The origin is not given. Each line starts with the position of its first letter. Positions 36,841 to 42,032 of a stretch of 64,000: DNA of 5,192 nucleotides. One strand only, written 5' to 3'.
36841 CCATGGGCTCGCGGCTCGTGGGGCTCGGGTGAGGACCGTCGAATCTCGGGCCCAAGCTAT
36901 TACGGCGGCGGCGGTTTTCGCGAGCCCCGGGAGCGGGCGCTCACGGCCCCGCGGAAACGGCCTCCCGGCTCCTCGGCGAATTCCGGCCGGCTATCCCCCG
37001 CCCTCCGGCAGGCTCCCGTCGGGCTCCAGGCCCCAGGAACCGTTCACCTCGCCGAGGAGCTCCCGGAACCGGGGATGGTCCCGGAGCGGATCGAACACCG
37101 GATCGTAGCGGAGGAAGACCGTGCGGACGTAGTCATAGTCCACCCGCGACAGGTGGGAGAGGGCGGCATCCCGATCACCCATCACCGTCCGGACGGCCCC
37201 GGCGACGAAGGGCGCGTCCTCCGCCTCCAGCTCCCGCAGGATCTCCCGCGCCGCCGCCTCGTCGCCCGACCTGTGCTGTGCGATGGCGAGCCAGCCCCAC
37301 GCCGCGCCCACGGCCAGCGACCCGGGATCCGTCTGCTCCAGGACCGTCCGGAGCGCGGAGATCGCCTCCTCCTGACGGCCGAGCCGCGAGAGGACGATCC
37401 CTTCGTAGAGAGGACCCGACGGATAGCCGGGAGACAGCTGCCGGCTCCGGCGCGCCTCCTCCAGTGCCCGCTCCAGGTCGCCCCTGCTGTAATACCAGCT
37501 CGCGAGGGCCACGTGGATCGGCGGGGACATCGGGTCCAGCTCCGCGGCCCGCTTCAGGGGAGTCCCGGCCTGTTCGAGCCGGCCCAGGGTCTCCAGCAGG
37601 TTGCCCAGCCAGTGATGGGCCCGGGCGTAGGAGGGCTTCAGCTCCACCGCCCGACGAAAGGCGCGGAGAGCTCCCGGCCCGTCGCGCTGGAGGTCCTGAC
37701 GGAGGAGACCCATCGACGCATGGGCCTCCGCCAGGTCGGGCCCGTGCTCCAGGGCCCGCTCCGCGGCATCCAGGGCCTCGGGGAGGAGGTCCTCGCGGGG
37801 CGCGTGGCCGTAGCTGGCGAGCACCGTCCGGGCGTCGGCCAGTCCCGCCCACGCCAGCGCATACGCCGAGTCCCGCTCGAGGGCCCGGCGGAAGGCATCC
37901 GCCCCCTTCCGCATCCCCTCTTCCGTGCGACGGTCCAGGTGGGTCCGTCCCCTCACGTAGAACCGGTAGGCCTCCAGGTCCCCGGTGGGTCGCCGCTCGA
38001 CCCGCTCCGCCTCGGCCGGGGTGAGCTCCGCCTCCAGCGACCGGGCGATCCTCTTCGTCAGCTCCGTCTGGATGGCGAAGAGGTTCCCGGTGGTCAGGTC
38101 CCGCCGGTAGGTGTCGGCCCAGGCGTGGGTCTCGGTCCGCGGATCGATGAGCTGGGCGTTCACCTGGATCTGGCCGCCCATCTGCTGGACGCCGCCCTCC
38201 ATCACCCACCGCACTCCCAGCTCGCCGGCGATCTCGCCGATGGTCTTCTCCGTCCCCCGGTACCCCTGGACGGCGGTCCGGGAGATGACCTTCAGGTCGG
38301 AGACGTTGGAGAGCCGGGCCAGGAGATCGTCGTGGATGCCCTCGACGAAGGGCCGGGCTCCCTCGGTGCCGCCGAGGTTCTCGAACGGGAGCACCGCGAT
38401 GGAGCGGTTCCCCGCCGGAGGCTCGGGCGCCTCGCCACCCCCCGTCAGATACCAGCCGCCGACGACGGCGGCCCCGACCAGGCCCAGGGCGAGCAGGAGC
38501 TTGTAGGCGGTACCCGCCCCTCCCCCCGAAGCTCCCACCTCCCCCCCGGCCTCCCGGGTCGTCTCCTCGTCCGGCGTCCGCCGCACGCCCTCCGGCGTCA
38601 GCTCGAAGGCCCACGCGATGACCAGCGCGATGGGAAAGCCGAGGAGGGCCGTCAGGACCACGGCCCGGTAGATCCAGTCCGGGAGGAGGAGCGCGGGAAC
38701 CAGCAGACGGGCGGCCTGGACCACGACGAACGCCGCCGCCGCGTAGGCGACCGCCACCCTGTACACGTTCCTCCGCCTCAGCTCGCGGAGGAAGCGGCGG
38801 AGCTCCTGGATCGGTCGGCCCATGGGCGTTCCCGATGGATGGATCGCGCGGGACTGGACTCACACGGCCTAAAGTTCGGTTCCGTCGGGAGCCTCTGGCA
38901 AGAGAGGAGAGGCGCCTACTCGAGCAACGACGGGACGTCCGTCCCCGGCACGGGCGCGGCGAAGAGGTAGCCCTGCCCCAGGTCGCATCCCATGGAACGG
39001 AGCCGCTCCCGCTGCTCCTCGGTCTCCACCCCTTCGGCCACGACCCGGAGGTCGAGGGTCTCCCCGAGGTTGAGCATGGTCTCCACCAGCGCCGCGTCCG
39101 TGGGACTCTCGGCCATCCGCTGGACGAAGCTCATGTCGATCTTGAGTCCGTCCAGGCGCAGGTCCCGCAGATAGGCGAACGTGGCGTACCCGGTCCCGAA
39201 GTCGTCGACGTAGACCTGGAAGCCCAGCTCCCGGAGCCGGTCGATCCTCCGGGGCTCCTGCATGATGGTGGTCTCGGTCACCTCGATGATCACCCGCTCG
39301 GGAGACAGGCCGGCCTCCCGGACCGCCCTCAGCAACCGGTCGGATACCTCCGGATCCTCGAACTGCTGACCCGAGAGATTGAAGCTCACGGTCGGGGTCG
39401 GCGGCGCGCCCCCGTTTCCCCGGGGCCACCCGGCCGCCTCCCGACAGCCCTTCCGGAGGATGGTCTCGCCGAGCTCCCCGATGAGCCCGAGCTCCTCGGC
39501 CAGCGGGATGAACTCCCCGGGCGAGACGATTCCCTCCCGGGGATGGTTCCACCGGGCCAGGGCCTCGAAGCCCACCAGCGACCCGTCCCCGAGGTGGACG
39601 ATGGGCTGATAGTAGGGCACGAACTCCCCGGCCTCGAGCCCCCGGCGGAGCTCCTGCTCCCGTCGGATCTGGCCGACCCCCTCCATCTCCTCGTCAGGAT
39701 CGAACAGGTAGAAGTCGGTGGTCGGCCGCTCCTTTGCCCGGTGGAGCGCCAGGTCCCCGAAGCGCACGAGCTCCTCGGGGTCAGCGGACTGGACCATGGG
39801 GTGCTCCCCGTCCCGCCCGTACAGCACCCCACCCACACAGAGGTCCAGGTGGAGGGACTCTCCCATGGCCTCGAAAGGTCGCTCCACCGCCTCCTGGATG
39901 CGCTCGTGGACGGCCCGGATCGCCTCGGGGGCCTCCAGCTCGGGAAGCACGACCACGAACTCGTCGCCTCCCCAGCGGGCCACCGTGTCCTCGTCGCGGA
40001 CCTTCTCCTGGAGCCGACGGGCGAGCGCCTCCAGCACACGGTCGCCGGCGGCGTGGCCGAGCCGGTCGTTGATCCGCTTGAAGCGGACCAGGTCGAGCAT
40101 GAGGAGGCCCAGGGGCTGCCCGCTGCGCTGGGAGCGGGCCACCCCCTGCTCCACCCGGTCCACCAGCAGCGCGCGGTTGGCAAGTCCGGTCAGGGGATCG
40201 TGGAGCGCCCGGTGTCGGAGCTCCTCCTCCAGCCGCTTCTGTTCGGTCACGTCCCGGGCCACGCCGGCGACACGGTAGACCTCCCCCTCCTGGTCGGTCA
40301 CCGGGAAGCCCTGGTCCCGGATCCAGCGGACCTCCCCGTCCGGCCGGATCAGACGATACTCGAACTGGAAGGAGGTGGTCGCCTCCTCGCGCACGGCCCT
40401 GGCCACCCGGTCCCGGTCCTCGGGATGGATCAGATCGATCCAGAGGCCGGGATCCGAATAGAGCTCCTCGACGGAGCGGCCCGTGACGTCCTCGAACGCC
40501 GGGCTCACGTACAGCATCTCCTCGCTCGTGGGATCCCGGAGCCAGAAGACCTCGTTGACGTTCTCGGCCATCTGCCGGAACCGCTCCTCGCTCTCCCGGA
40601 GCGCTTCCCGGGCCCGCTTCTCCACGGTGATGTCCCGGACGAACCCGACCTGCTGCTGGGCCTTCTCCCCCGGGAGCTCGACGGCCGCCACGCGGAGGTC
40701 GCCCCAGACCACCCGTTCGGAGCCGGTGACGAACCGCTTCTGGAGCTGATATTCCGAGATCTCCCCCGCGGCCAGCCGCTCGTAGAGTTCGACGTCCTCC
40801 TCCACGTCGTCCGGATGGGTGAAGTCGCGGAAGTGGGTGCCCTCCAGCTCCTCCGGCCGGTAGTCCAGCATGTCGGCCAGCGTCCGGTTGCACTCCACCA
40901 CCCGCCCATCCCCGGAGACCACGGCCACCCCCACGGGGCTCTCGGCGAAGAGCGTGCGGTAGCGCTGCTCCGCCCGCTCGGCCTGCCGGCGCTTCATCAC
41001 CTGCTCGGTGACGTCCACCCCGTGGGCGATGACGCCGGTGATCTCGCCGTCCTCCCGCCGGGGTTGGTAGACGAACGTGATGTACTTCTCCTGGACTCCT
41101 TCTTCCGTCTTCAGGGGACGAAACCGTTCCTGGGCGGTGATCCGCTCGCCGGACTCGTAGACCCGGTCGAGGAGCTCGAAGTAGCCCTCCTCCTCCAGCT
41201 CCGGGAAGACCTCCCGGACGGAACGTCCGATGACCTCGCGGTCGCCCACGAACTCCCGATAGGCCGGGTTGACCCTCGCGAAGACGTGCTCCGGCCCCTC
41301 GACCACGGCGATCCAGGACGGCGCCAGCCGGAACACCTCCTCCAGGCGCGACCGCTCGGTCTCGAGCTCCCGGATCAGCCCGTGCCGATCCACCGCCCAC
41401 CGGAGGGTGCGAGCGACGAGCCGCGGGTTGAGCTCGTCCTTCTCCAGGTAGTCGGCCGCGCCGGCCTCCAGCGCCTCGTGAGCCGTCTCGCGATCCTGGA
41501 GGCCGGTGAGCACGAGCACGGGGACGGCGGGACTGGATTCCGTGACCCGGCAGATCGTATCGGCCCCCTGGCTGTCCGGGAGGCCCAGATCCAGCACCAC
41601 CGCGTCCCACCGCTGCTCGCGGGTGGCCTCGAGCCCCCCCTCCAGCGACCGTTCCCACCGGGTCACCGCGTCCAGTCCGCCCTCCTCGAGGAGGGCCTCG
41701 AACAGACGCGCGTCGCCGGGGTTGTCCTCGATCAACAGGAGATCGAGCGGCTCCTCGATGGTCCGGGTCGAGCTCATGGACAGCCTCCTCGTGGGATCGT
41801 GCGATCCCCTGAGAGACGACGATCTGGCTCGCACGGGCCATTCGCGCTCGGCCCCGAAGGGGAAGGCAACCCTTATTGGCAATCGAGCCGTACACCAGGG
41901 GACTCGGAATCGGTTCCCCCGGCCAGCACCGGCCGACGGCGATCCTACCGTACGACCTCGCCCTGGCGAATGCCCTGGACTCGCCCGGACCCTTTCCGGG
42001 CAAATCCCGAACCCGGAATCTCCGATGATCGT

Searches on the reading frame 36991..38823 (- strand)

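Call 99: search_protein_families(library=pfam, proteins=[window:36991-38823:-], max_evalue=0.001)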
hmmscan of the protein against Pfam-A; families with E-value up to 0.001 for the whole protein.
window:36991-38823:- (610 aa): 10 families
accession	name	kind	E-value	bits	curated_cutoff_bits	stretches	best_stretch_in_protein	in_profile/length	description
PF13414.12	TPR_11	-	5.6e-17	61.6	26.8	1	384-414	12-42/42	TPR repeat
PF07719.23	TPR_2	-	1.7e-14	53.1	27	0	436-466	3-33/34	Tetratricopeptide repeat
PF13431.12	TPR_17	-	2.9e-12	46.3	24.4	1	388-419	1-32/34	Tetratricopeptide repeat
PF00515.34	TPR_1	-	1.6e-11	44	27.8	0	400-431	1-32/34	Tetratricopeptide repeat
PF13432.12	TPR_16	-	3.1e-11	43.9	32.7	2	379-431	10-62/65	Tetratricopeptide repeat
PF14559.12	TPR_19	-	3.2e-11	43.8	25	1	380-439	5-64/68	Tetratricopeptide repeat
PF13181.12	TPR_8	-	4e-10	39.5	25.7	0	400-431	1-32/34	Tetratricopeptide repeat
PF13428.12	TPR_14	-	1.9e-07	31.5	23.5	0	401-441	2-42/44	Tetratricopeptide repeat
PF13424.12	TPR_12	-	3.2e-07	30.9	30.1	0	475-531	10-70/77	Tetratricopeptide repeat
PF13174.12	TPR_6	-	4.5e-05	24.3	26.3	0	475-497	7-29/33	Tetratricopeptide repeat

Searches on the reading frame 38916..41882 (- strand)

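Call 99: search_protein_families(library=pfam, proteins=[window:38916-41882:-], max_evalue=0.001)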
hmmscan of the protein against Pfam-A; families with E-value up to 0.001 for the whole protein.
window:38916-41882:- (988 aa): 8 families
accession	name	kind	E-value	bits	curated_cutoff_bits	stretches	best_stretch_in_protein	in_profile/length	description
PF00563.25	EAL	-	3.5e-75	252.9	31.3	1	743-977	2-236/236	EAL domain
PF00990.26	GGDEF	-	2.9e-39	134.8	23.8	1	559-719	1-157/161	Diguanylate cyclase, GGDEF domain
PF08448.16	PAS_4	-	5.8e-35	120.3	23.1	3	187-294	4-108/110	PAS fold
PF08447.18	PAS_3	-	1.7e-33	115.2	25.6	2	457-542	2-89/89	PAS fold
PF13426.13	PAS_9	-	4.8e-29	101.1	27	2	316-419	1-102/103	PAS domain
PF00989.32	PAS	-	6e-28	97.5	22.6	2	307-418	2-113/113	PAS fold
PF13188.13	PAS_8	-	5.6e-21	74.1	21.8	2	306-363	1-58/65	PAS domain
PF00072.30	Response_reg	-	1.1e-17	64.6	30.2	1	49-158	2-109/111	Response regulator receiver domain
